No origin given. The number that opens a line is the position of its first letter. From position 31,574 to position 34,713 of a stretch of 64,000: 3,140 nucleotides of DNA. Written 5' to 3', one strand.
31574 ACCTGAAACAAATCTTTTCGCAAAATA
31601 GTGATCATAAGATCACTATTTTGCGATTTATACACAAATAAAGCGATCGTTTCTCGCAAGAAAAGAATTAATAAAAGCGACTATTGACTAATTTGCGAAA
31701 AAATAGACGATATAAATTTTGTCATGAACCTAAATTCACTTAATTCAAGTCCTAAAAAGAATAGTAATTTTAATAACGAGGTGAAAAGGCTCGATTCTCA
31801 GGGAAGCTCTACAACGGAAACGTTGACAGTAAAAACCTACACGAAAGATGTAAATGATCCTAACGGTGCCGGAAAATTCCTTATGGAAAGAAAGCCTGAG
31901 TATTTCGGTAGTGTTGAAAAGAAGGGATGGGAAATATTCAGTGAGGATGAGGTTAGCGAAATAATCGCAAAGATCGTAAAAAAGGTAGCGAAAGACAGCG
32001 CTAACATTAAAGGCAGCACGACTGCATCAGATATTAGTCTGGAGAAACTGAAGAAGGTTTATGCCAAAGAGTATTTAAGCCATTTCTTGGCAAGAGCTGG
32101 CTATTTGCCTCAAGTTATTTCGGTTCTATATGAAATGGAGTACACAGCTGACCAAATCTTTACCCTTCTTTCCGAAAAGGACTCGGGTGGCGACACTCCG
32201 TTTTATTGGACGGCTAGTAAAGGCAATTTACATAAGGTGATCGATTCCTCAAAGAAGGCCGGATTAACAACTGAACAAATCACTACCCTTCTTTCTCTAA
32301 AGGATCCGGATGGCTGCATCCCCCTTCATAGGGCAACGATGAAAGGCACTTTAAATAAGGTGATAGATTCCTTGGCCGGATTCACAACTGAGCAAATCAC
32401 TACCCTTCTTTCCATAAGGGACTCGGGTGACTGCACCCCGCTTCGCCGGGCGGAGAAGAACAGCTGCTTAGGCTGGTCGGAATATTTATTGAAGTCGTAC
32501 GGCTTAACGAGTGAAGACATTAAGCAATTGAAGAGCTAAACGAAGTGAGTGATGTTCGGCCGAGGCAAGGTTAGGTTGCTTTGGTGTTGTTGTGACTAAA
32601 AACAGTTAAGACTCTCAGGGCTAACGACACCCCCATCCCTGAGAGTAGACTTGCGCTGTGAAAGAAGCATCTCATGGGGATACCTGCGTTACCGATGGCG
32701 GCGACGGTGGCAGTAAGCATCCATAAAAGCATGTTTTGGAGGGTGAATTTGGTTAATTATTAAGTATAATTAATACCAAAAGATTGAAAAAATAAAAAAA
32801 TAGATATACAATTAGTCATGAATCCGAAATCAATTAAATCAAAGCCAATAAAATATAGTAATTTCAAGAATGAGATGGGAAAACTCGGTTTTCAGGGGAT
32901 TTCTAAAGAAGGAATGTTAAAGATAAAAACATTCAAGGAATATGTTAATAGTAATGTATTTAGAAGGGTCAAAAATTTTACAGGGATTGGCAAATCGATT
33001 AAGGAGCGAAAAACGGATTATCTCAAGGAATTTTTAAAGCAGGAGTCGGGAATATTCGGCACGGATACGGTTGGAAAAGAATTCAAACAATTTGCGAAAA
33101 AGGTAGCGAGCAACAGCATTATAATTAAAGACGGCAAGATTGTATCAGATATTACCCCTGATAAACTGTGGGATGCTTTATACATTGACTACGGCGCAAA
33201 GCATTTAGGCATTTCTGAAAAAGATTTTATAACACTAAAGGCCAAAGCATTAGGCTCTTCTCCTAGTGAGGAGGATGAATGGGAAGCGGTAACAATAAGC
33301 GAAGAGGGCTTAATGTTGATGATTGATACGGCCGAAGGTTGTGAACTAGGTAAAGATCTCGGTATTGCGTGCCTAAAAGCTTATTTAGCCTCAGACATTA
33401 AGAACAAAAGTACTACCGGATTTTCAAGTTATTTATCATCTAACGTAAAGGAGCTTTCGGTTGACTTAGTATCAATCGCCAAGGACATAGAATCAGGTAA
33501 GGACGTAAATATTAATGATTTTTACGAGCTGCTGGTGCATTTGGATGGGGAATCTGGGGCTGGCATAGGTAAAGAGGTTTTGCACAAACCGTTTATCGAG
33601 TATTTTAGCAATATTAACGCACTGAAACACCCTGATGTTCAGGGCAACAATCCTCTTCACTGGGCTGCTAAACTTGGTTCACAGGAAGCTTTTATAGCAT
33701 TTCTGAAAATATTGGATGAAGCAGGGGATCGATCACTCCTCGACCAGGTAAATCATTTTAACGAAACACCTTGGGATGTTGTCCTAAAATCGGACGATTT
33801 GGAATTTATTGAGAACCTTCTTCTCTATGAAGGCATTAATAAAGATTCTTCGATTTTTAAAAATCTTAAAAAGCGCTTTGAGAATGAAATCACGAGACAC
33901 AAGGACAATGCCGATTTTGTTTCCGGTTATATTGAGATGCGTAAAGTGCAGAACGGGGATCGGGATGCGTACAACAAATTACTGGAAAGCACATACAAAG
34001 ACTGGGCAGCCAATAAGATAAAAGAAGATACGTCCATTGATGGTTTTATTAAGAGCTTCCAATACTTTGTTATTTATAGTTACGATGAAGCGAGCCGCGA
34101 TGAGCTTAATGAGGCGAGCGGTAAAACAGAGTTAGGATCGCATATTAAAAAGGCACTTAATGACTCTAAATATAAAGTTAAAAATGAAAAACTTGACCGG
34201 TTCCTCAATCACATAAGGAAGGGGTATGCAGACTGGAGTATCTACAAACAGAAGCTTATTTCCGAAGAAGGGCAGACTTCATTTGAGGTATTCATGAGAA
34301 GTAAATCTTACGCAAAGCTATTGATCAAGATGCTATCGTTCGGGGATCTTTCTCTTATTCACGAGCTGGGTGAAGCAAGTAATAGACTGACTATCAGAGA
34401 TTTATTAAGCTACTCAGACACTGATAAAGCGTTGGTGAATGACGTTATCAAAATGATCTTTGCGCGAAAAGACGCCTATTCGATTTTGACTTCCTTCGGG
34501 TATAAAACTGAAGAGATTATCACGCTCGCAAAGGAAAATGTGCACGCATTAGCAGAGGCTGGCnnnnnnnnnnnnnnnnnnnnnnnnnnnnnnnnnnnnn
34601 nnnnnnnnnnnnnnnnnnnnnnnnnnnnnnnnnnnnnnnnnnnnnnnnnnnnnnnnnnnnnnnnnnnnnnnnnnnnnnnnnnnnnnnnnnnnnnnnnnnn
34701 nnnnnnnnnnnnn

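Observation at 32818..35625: Ankyrin-like protein with a non-canonical 41-residue repeat and an unrecognised N-terminal module shared by three genes in this window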

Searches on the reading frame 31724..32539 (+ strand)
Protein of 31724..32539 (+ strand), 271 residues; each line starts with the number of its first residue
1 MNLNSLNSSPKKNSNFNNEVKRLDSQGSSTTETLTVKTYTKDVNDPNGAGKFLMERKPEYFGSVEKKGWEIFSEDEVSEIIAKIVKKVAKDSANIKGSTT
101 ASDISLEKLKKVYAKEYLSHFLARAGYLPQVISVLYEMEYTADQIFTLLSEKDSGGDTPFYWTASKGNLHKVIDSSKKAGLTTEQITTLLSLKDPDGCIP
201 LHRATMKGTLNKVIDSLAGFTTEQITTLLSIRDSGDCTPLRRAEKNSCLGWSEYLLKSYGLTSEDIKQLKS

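Call 3: search_protein_families(library=pfam, proteins=[window:31724-32539:+], max_evalue=1)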
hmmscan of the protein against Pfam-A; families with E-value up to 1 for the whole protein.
window:31724-32539:+ (271 aa): 4 families
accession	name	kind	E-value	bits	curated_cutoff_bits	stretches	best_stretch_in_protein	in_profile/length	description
PF12796.13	Ank_2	-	0.0028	18.6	27.3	1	190-258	17-82/90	Ankyrin repeats (3 copies)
PF03069.20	FmdA_AmdA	-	0.028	13.8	27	0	115-151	308-344/373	Acetamidase/Formamidase family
PF09278.17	MerR-DNA-bind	-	0.033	15.2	25.4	0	172-196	6-30/65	MerR, DNA binding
PF19502.5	DUF6036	-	0.066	13.4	23.6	1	80-119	100-141/164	Nucleotidyltransferase of unknown function (DUF6036)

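Call 4: search_protein_families(library=ncbifam, proteins=[window:31724-32539:+], max_evalue=1)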
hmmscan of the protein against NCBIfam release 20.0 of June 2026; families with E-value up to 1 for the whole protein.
window:31724-32539:+ (271 aa): 3 families
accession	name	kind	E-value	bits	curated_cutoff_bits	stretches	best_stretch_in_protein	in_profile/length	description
TIGR00497.1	hsdM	equivalog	0.0076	15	242.75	1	9-118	143-249/515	type I restriction-modification system subunit M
TIGR02051.1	MerR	equivalog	0.12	12.6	150.85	0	171-205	47-81/124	mercury resistance transcriptional regulator MerR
TIGR02044.1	CueR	equivalog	0.14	12.3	147.4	0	170-194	47-71/127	Cu(I)-responsive transcriptional regulator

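Call 50: search_protein_families(library=phrogs, proteins=[window:31724-32539:+], max_evalue=0.1)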
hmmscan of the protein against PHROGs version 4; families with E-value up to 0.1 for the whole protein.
window:31724-32539:+ (271 aa): 1 family
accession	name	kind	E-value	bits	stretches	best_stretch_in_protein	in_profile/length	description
phrog_588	-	tail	0.012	14.9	1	15-189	662-799/955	tail fiber protein and host specificity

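Call 51: search_protein_families(library=padloc, proteins=[window:31724-32539:+], max_evalue=0.1)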
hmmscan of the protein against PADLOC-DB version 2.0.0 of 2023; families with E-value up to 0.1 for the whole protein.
window:31724-32539:+ (271 aa): 2 families
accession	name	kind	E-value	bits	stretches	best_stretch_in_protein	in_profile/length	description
PDLC04898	PDC-S06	-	0.025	10.9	1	37-115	333-411/752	-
PDLC00313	PtuB1|PtuB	-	0.039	11.4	1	92-151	169-229/240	Unknown function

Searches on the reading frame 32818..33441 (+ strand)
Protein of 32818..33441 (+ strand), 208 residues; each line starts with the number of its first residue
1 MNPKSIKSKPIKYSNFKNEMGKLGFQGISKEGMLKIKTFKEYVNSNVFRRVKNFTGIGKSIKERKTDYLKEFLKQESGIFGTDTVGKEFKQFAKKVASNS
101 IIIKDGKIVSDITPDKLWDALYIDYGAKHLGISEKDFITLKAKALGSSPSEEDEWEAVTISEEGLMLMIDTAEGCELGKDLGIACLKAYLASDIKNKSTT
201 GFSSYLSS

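Call 11: find_homologous_proteins(query=A2, max_evalue=0.01)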
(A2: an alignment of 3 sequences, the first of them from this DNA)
Query A2 (3 sequences) (208 aa, profile of the alignment): 1 proteins with E <= 0.01 among 7721 candidates.
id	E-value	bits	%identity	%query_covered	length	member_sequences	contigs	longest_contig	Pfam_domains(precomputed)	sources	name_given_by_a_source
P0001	9.3e-45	171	38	56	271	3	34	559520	-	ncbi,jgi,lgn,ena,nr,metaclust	ncbi:MAG: hypothetical protein COZ46_03095 [Verrucomicrobia bacterium CG_4_10_14_3_um_filter_43_23]|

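Call 12: search_solved_structures(query=A2, max_evalue=10)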
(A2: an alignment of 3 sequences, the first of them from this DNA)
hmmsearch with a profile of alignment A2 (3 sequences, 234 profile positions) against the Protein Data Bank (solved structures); distinct sequences matched with E-value up to 10: 3.
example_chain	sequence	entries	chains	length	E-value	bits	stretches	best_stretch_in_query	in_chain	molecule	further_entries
8act_E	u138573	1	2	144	0.38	13.5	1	46-96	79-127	Myosin regulatory light chain 2, ventricular/cardiac muscle isoform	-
5tby_E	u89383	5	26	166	0.39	13.4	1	47-96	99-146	Myosin regulatory light chain 2, ventricular/cardiac muscle isoform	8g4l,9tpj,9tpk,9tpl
3ig4_A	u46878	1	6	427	6.2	9.5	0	98-146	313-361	Xaa-pro aminopeptidase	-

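Call 14: find_related_loci(query=A2, collection=genome_contigs, flank=10000)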
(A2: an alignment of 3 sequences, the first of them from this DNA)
Query A2 (208 aa) in genome_contigs; peptide patterns used: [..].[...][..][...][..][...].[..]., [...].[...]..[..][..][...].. (x = any residue, [..] = any of these).
133 stretches matched a pattern, but none encodes a relative of the query by tblastn (E <= 1e-3).

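Call 18: search_protein_representatives(alignment_id=A2)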
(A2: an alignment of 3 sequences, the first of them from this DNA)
Query: 3 sequences, 234 profile positions. Proteins with E-value up to 0.001 (for the whole library): 2; up to 1e-10: 2; up to 1e-30: 2. The best 2 are listed.
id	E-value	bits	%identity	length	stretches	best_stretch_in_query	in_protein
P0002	1.5e-97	342.1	-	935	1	1-234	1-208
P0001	3.0e-45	171.0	-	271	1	1-131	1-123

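Call 19: find_related_loci(query=A2, collection=metagenome_contigs, flank=3000)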
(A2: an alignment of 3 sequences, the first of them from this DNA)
Query A2 (208 aa) in metagenome_contigs; peptide patterns used: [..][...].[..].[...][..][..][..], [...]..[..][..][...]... (x = any residue, [..] = any of these).
595 stretches matched a pattern (row limit reached: there are more); 3 encode a relative of the query (tblastn E <= 1e-3); 3 distinct loci.
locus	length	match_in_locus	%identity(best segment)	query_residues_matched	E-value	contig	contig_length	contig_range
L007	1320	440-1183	34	1-205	1e-27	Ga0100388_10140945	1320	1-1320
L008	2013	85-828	34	1-205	3e-27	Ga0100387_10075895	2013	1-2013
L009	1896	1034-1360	38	1-117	4e-15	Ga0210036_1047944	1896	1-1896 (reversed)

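Call 65: find_related_loci(query=A2, collection=viral_contigs, flank=3000)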
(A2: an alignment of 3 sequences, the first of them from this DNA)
Query A2 (208 aa) in viral_contigs; peptide patterns used: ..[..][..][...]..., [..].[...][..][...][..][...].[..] (x = any residue, [..] = any of these).
423 stretches matched a pattern, but none encodes a relative of the query by tblastn (E <= 1e-3).

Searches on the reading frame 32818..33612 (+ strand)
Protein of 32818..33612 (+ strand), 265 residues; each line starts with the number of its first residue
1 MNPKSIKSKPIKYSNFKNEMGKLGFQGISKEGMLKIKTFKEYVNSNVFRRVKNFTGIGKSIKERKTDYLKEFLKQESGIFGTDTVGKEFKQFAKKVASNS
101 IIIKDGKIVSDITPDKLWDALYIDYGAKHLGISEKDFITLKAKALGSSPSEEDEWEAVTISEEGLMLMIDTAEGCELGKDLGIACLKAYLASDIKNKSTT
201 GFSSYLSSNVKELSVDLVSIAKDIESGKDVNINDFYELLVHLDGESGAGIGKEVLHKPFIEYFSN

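Call 44: predict_structure(alignment_id=A1)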
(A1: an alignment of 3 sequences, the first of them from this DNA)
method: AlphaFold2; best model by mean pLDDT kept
length: 265 residues; sequences in the alignment: 3
mean_pLDDT: 56.6   pTM: 0.53
mean pLDDT of the five models: 56.6, 56.4, 52.3, 43.3, 39.4
residues with pLDDT >= 90: 0; 70-90: 66; 50-70: 106; < 50: 93
segments of 3 or more residues with pLDDT < 50: 1-10, 22-56, 76-79, 148-157, 239-265
pLDDT, mean of each block of 10 residues (from residue 1): 31 60 38 32 35 48 64 54 60 68 59 64 75 77 61 43 80 71 72 74 76 55 51 50 38 43 42
secondary structure, 60 per line:
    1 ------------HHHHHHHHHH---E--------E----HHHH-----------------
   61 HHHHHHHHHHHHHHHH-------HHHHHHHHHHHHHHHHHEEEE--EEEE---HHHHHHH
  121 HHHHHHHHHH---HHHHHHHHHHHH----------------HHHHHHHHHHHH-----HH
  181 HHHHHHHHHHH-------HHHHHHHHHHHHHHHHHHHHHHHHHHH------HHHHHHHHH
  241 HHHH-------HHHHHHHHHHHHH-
elements in order: H13-22 H40-43 H61-76 H84-100 E101-104 E107-110 H114-130 H134-145 H162-173 H179-191 H199-225 H232-244 H252-264

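Call 47: fold_search(model_id=the predicted structure, library=pdb)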
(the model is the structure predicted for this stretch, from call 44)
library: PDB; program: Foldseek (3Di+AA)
matches with E <= 10: 87; with E <= 0.001: 0
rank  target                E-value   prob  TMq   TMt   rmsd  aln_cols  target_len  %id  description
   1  4yxx                  8.6e-01  0.15  0.20  0.24  17.1       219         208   15  Computationally designed left-handed alpha/alpha toroid with 6 repeats (released 2015-12-16)
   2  8s6p                  1.2e+00  0.11  0.18  0.21  16.5       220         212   15  Crystal structure of a computationally designed protein bound to a Ru-containing cofactor (released 2025-05-28)
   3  9h3c                  1.2e+00  0.18  0.23  0.28  17.2       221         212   17  De novo designed alpha helical toroidal protein with a Ru-cofactor (released 2025-10-22)
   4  8c3w                  1.9e+00  0.08  0.18  0.21  16.2       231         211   13  Crystal structure of a computationally designed heme binding protein, dnHEM1 (released 2023-07-05)
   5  9oo9                  2.8e+00  0.06  0.13  0.13  14.6       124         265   13  Crystal structure of MYST acetyltransferase domain in complex with inhibitor 6 (released 2026-02-11)
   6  1c9b_A                2.8e+00  0.05  0.15  0.18  14.9       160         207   11  CRYSTAL STRUCTURE OF A HUMAN TBP CORE DOMAIN-HUMAN TFIIB CORE DOMAIN COMPLEX BOUND TO AN EXTENDED, MODIFIED ADENOVIRAL (released 2000-01-10)
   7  6a4v_A                2.9e+00  0.03  0.13  0.13  17.1       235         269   14  Open Reading frame 49 (released 2019-06-26)
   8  2y0m_A                3.4e+00  0.06  0.11  0.11  12.6        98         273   14  CRYSTAL STRUCTURE OF THE COMPLEX BETWEEN DOSAGE COMPENSATION FACTORS MSL1 AND MOF (released 2011-01-12)
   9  6eu0_Z                3.6e+00  0.03  0.16  0.14  15.9       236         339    9  RNA Polymerase III open pre-initiation complex (OC-PIC) (released 2018-01-17)
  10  6j5i_A                3.8e+00  0.06  0.20  0.13  14.3       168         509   12  Cryo-EM structure of the mammalian DP-state ATP synthase (released 2019-06-26)
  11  6ucr                  3.8e+00  0.04  0.14  0.20  12.4       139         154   10  Structure of ClpC1-NTD L92S L96P (released 2020-05-13)
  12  8wak_R                3.8e+00  0.03  0.15  0.14  18.2       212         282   10  Structure of transcribing complex 2 (TC2), the initially transcribing complex with Pol II positioned 2nt downstream of (released 2023-12-06)
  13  8y9j_B                3.8e+00  0.02  0.14  0.12  19.8       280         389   11  Structure of the Ebola virus nucleocapsid subunit (released 2025-01-29)
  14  9wfa                  4.2e+00  0.02  0.11  0.12  19.6       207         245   11  Cryo-EM structure of psXR (released 2026-03-18)
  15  9qxt_E                4.2e+00  0.02  0.12  0.08  19.6       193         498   13  E. coli JetABC dimer in the DNA boarding-holding state (released 2025-10-01)
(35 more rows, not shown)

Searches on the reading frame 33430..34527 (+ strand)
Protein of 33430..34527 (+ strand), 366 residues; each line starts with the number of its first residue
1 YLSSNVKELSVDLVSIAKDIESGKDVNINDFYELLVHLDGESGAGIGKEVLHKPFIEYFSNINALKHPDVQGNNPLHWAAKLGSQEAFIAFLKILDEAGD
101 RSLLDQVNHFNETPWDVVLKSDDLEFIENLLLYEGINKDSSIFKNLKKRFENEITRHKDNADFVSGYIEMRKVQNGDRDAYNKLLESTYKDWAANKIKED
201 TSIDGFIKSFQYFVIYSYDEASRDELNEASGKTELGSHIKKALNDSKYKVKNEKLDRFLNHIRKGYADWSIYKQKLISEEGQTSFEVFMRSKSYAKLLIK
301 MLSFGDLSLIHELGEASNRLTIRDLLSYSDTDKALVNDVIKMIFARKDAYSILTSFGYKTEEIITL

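Call 33: search_solved_structures(query=window:33430-34527:+, max_evalue=1)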
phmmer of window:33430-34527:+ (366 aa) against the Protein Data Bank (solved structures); distinct sequences matched with E-value up to 1: 64 (the best 60 are shown).
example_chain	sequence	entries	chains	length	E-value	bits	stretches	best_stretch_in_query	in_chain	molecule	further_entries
6mok_A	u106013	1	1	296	2.3e-05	27.1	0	20-119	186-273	Dimeric DARPin ANR7 (A_distance_r7)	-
4qfv_A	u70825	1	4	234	8.4e-05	25.2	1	16-142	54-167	ANK-N5C-281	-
5ooy_A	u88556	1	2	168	0.00019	24.1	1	20-135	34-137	DARPin VHAH-1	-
6f5e_A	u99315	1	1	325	0.00022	23.9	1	20-119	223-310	DD_D12_10_47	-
6moj_A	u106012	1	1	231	0.00028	23.5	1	20-99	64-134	Dimeric DARPin ACR5 (A_angle_R5)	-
5mak_A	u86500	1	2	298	0.0016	21.1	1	22-135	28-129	R7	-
4zfh_A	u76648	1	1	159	0.0017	21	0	20-88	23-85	Artificial ankyrin repeat protein_Ank(GAG)1D4 mutant -Y56A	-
5gik_A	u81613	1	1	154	0.0017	20.9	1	20-134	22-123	Artificial ankyrin repeat protein_Ank(GAG)1D4 mutant -S45Y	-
6moi_A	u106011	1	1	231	0.0018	20.9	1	20-91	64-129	Dimeric DARPing CCR5 (C_angle_R5)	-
5ma3_A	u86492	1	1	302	0.002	20.8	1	22-135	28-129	R11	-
5ma9_A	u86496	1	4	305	0.002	20.7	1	22-135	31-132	R11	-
9f22_B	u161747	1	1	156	0.0028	20.3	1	21-135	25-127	DARPin DP1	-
4hrl_A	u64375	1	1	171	0.0031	20.1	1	20-126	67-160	Designed Ankyrin Repeat Protein 9_29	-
4hll_A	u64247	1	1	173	0.0039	19.8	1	20-134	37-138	Ankyrin(GAG)1D4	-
4hrm_B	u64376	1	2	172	0.0061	19.1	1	21-135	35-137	Designed Ankyrin Repeat Protein 9_26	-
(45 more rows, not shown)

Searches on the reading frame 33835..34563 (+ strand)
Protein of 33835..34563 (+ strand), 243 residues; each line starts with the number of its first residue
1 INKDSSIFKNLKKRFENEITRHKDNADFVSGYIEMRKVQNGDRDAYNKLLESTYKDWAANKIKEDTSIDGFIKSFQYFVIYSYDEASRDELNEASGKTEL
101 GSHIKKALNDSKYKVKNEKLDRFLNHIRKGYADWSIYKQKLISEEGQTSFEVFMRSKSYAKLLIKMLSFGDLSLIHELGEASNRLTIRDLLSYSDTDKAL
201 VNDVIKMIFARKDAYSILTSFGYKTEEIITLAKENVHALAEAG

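Call 52: find_homologous_proteins(query=window:33835-34563:+, max_evalue=0.01)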
Query seq(243 aa): 430 candidates shared short words with the query, none scored E <= 0.01.
